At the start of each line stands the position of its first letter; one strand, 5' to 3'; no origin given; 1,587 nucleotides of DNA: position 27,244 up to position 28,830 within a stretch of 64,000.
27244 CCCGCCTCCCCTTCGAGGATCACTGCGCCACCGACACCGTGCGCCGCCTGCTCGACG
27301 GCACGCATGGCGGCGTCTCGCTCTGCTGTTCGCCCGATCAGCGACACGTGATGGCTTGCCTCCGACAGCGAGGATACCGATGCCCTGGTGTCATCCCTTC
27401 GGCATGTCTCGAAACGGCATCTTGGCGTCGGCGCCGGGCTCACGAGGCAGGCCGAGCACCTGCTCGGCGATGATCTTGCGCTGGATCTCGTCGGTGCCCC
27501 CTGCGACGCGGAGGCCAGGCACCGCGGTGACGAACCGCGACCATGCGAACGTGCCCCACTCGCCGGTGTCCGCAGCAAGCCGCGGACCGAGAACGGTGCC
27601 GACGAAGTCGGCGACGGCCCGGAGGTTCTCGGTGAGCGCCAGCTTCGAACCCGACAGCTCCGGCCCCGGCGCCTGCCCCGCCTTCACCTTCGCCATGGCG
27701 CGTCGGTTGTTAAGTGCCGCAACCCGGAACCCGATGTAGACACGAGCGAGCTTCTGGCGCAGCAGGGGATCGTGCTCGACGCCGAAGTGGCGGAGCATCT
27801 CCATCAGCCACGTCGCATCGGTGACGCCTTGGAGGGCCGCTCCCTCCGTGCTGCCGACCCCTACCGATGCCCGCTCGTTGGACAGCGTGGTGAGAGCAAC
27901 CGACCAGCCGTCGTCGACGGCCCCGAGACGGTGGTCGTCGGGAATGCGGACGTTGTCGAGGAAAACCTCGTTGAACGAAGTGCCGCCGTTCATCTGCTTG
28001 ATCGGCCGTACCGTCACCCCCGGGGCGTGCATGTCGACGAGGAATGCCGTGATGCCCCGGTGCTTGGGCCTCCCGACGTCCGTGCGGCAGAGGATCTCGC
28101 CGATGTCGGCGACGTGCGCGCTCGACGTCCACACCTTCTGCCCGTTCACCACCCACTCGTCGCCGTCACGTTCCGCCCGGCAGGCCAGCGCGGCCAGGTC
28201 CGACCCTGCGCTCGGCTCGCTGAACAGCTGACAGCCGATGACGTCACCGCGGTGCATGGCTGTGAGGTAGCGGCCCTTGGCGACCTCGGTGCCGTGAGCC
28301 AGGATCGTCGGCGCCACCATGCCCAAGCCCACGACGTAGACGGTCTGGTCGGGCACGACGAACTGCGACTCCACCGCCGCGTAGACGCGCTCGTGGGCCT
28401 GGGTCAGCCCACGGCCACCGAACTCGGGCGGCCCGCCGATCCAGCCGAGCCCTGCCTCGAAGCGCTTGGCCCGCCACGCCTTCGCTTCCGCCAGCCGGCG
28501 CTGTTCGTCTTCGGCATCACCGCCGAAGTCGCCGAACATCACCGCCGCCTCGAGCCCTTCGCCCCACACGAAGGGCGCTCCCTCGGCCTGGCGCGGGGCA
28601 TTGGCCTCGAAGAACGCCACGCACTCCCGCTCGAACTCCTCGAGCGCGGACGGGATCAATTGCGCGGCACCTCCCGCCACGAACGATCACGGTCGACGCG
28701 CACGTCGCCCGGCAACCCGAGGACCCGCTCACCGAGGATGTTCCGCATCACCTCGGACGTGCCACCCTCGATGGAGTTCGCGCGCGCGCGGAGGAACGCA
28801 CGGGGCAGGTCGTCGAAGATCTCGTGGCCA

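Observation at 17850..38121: An igr-like / peroxisome-like methyl-branched acyl-CoA beta-oxidation toolkit in a 17-gene co-directional array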

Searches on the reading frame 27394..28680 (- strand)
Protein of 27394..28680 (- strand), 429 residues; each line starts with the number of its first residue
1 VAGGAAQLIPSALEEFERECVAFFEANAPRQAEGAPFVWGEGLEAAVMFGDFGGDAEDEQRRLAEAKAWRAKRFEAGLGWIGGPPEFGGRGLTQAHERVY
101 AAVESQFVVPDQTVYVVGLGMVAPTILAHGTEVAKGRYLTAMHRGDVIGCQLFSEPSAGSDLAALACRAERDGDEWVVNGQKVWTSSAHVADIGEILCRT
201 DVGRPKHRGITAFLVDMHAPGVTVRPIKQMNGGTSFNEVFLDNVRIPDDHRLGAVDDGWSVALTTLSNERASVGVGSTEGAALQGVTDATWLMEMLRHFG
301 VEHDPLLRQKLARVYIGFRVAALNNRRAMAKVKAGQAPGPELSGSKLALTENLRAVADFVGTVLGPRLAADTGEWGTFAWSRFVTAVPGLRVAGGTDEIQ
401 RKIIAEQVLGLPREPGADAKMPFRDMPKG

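Call 8: search_protein_families(library=pfam, proteins=[window:27394-28680:-], max_evalue=0.001)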
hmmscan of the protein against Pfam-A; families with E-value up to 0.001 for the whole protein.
window:27394-28680:- (429 aa): 3 families
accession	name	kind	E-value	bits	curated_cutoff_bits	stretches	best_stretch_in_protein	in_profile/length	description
PF02770.24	Acyl-CoA_dh_M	-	3.2e-21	75.7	33.3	1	150-244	1-97/97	Acyl-CoA dehydrogenase, middle domain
PF00441.29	Acyl-CoA_dh_1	-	7.5e-19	68.8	22.4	1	256-409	1-150/150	Acyl-CoA dehydrogenase, C-terminal domain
PF02771.21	Acyl-CoA_dh_N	-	1.5e-06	28.9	22.9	1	69-146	36-113/113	Acyl-CoA dehydrogenase, N-terminal domain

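Call 12: search_protein_families(library=ncbifam, proteins=[window:27394-28659:-], max_evalue=0.00001)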
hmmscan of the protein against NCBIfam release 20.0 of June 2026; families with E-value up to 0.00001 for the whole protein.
window:27394-28659:- (422 aa): 17 families
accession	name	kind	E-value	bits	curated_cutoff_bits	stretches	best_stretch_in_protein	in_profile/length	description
TIGR03204.1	pimC_large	equivalog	2.3e-53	181.5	623.85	1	69-404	52-395/395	pimeloyl-CoA dehydrogenase large subunit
NF045552.1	GlutCoADH_Des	equivalog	2.1e-31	109.5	470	1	109-404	90-382/387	glutaryl-CoA dehydrogenase Acd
NF043006.1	CyhCrbnylCoADH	equivalog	2e-26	92.9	650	1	70-274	48-255/380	cyclohexane-1-carbonyl-CoA dehydrogenase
NF042972.1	AcrlCoAredClosAcrC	equivalog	1.7e-25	89.5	640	1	65-280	44-258/378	acryloyl-CoA reductase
NF053553.1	prodigi_MBC_PigA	equivalog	2.3e-25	89.5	500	1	119-401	100-379/381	prodigiosin MBC biosynthesis dehydrogenase PigA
NF045652.1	ProlPCPDhRedW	equivalog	6.2e-25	87.8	650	1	77-399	51-371/376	L-prolyl-[peptidyl-carrier protein] dehydrogenase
TIGR03207.1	cyc_hxne_CoA_dh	equivalog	3.8e-24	85.1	575.35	1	106-284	79-257/372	cyclohexanecarboxyl-CoA dehydrogenase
NF008997.0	PRK12341.1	equivalog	2.1e-20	73.2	537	1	67-401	47-376/382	acyl-CoA dehydrogenase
NF052270.1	Staph_DH_FadE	equivalog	1.2e-19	70.3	600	1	104-347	102-344/400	acyl-CoA dehydrogenase FadE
NF058590.1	AcCoDHFadEBacil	equivalog_domain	2.1e-18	66.2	600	1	110-293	107-286/586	acyl-CoA dehydrogenase FadE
NF042439.1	SulpropCoADesulf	equivalog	3.6e-18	65.5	600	1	74-404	41-373/379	3-sulfinopropanoyl-CoA desulfinase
NF002885.1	PRK03354.1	equivalog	2.7e-17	62.9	540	1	76-401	56-373/378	crotonobetainyl-CoA dehydrogenase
NF049984.1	Rv1679_FadE16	equivalog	6.7e-10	38.7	600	1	77-322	44-290/371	Rv1679 family acyl-CoA dehydrogenase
NF007000.1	PRK09463.1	subfamily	6.3e-09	34.7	600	1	77-264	93-298/726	acyl-CoA dehydrogenase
NF009586.0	PRK13026.1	subfamily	3e-08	32.4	608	1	52-270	105-338/777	acyl-CoA dehydrogenase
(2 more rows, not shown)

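Call 26: search_solved_structures(query=window:27394-28659:-, max_evalue=1e-10, show_alignments=1)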
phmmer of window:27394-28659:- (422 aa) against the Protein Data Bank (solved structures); distinct sequences matched with E-value up to 1e-10: 74 (the best 60 are shown).
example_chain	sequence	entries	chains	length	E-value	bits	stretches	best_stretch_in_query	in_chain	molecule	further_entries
6wy9_A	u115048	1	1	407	1.3e-40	142.7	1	51-407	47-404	Acyl-CoA dehydrogenase domain protein Tcur3483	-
6wy8_B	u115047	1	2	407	4.3e-40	141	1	51-407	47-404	Acyl-CoA dehydrogenase domain protein Tcur3483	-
4x28_A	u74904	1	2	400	6.3e-35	124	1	72-406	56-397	Acyl-CoA dehydrogenase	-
8hk0_A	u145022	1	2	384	6.9e-29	104.1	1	70-400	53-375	Acyl-CoA dehydrogenase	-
3mpi_A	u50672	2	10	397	3e-28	102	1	70-405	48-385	Glutaryl-CoA dehydrogenase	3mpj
8i4p_A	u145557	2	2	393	4.6e-28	101.4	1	78-295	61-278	Acyl-CoA dehydrogenase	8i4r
7w0j_A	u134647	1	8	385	5.1e-28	101.2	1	78-294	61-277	Acyl-CoA dehydrogenase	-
1jqi_A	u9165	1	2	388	5.3e-27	97.9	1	65-402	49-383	short chain acyl-CoA dehydrogenase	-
7y0a_A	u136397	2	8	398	6e-27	97.7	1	69-402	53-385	Short-chain specific acyl-CoA dehydrogenase, mitochondrial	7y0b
8sgs_A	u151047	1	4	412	7.5e-27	97.4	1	69-402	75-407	Short-chain specific acyl-CoA dehydrogenase, mitochondrial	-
5idu_A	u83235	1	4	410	2.3e-26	95.8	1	75-402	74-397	Acyl-CoA dehydrogenase domain protein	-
2vig_A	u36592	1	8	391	3.3e-26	95.3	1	69-402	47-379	SHORT-CHAIN SPECIFIC ACYL-COA DEHYDROGENASE,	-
1ukw_A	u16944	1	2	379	1.4e-25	93.2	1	66-402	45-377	acyl-CoA dehydrogenase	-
4kto_A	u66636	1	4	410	1.1e-24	90.3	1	59-401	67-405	isovaleryl-CoA dehydrogenase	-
4iv6_A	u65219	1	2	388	1.7e-24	89.6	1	112-402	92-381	Acyl-CoA dehydrogenase FadE3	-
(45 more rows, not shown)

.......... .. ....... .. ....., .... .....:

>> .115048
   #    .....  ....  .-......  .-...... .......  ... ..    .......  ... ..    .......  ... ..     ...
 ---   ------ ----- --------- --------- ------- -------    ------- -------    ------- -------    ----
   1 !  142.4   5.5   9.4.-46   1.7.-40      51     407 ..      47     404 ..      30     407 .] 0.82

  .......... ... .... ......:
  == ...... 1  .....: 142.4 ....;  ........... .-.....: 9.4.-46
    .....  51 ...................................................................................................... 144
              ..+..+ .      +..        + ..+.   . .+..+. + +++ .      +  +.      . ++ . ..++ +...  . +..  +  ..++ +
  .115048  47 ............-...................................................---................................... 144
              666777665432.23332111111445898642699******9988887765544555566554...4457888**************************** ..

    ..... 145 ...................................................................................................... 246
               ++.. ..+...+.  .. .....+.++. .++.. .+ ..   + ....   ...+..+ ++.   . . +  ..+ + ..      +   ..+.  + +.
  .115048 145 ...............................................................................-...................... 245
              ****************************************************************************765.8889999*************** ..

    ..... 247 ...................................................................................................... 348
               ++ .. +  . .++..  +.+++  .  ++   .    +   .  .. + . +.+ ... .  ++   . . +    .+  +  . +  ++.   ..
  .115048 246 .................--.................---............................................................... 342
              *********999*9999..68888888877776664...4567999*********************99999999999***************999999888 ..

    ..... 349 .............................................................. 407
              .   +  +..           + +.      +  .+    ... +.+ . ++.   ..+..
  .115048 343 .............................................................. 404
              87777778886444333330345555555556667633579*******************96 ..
